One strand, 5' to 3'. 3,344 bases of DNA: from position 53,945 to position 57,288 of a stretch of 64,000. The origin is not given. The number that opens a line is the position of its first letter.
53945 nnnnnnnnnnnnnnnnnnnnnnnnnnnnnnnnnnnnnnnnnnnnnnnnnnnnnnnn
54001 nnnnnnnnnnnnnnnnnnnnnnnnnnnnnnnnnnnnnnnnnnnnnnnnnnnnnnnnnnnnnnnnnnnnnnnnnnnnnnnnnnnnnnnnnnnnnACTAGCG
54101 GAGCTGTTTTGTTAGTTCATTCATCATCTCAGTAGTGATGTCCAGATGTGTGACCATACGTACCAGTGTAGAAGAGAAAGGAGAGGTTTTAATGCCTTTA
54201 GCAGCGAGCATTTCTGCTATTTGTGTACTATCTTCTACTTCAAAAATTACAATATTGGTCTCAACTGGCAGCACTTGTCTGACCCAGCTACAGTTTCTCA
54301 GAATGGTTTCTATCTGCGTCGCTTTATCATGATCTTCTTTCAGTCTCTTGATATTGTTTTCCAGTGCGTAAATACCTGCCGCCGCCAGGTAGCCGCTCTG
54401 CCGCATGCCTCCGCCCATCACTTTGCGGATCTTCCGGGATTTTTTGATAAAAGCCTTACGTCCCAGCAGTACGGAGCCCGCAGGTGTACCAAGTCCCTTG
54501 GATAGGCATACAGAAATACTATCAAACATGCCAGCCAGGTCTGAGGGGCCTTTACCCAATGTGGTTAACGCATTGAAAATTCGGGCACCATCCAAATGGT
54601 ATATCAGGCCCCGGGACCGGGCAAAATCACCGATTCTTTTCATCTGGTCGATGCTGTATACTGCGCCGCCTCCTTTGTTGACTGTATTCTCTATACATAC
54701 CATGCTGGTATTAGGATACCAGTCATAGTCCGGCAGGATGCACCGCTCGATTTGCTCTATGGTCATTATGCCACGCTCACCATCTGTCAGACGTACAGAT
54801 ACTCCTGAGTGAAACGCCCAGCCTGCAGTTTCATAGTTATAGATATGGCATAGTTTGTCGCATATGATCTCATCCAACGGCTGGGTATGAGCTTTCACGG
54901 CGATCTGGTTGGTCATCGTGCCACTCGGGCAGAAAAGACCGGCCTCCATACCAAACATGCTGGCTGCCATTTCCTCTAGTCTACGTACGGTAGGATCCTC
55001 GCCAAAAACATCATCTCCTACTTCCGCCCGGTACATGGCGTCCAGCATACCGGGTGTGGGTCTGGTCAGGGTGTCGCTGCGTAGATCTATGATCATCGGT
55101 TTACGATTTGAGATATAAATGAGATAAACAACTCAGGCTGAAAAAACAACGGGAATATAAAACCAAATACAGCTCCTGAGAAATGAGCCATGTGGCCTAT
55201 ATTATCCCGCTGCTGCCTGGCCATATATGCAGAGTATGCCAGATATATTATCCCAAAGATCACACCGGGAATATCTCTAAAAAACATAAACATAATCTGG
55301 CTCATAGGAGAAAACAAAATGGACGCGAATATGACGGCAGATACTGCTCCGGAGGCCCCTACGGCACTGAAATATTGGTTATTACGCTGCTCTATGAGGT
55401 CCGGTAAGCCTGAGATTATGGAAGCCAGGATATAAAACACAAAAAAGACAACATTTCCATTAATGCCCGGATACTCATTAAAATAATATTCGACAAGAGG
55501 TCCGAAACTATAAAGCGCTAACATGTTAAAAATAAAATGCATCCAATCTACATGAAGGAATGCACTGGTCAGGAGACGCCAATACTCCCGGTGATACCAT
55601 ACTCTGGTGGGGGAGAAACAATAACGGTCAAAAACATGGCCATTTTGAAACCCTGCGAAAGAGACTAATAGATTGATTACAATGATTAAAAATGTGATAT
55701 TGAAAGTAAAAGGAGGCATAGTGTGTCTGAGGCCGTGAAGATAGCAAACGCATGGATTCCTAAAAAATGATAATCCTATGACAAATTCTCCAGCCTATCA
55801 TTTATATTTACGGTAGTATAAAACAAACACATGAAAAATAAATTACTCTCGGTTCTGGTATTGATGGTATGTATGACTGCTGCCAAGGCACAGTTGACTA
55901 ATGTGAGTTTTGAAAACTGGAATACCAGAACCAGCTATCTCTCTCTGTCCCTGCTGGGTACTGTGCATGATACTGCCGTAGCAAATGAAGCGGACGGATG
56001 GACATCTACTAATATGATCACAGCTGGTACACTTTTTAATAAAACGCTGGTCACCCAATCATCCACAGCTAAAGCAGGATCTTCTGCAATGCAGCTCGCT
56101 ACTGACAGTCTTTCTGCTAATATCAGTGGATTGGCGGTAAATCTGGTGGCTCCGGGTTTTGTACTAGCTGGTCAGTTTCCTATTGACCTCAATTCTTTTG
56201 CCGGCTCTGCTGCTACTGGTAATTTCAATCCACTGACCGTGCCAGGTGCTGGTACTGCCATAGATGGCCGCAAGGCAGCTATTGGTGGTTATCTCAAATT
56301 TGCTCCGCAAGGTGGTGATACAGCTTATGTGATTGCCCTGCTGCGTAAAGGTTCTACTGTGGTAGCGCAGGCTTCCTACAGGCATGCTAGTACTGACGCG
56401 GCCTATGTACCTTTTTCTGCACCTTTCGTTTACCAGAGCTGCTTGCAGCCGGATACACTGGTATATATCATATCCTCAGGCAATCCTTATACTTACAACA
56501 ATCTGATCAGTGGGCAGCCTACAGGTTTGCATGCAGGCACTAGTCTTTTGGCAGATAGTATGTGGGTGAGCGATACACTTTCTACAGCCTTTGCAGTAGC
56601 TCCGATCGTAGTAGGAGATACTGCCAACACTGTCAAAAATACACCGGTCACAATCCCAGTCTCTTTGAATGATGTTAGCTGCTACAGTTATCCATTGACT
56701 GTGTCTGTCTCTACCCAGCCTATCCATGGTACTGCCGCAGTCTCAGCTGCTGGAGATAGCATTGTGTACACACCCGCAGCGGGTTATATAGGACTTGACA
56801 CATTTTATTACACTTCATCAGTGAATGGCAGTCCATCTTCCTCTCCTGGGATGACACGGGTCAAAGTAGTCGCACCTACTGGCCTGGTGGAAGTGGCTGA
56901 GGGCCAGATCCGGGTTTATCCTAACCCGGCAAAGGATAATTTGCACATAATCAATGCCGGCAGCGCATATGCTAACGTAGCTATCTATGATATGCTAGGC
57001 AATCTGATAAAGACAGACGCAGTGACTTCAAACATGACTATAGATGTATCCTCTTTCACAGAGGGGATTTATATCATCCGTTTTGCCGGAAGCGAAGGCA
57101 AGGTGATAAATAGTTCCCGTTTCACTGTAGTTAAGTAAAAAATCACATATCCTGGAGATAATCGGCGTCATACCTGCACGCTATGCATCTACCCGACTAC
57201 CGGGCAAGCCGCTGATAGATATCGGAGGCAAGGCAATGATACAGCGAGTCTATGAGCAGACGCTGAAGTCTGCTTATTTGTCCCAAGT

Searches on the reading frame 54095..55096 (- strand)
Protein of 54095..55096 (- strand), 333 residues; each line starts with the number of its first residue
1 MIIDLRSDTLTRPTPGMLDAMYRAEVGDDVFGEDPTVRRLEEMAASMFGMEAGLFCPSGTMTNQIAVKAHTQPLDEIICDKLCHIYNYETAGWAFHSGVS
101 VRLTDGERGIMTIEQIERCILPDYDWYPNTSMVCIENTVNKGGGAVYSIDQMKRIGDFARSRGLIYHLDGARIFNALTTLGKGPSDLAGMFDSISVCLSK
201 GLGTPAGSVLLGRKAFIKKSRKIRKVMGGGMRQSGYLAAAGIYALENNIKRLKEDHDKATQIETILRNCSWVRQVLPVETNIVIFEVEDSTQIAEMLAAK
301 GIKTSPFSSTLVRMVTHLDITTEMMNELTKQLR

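Call 80: search_protein_families(library=pfam, proteins=[window:54095-55096:-], max_evalue=0.00001)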
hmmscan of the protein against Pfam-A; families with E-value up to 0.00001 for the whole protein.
window:54095-55096:- (333 aa): 1 family
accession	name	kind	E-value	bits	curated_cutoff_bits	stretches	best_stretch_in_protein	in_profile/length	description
PF01212.27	Beta_elim_lyase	-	3e-96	322.6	27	1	4-288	1-286/288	Beta-eliminating lyase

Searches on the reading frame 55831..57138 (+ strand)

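Call 3: search_protein_families(library=pfam, proteins=[window:55831-57138:+], max_evalue=0.01)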
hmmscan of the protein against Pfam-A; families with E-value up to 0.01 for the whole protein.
window:55831-57138:+ (435 aa): 3 families
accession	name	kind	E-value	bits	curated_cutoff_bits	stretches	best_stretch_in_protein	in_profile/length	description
PF18962.6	Por_Secre_tail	-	2e-14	54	27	1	362-426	1-70/75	Secretion system C-terminal sorting domain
PF17963.7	Big_9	-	2.5e-11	44.8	23.6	1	257-330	3-75/89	Bacterial Ig domain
PF17803.7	Cadherin_4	-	1.5e-05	25.9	25.1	1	257-308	13-67/71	Bacterial cadherin-like domain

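Call 4: search_protein_families(library=ncbifam, proteins=[window:55831-57138:+], max_evalue=0.01)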
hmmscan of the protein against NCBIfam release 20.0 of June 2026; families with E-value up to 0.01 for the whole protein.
window:55831-57138:+ (435 aa): 5 families
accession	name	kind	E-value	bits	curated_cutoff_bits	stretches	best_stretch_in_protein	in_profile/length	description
TIGR04183.1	Por_Secre_tail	domain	2.7e-13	49.7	23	1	362-424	1-64/72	T9SS type A sorting domain-containing protein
NF038113.1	T9SSA_dep_M36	equivalog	2.1e-09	36.1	885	1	354-422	787-859/869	T9SS-dependent M36 family metallopeptidase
NF052644.1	T9SS_DNase_Rie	equivalog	8.1e-06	25.4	260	1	379-417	198-236/251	T9SS-dependent surface endonuclease, AS87_RS02955 family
NF050177.1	TapA_OM_Porphy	equivalog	0.0008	18.2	500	1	355-422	466-534/544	TapA/TapC family T9SS-dependent outer membrane protein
NF012211.1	tand_rpt_95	domain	0.0053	16.7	90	0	281-330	21-69/98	tandem-95 repeat protein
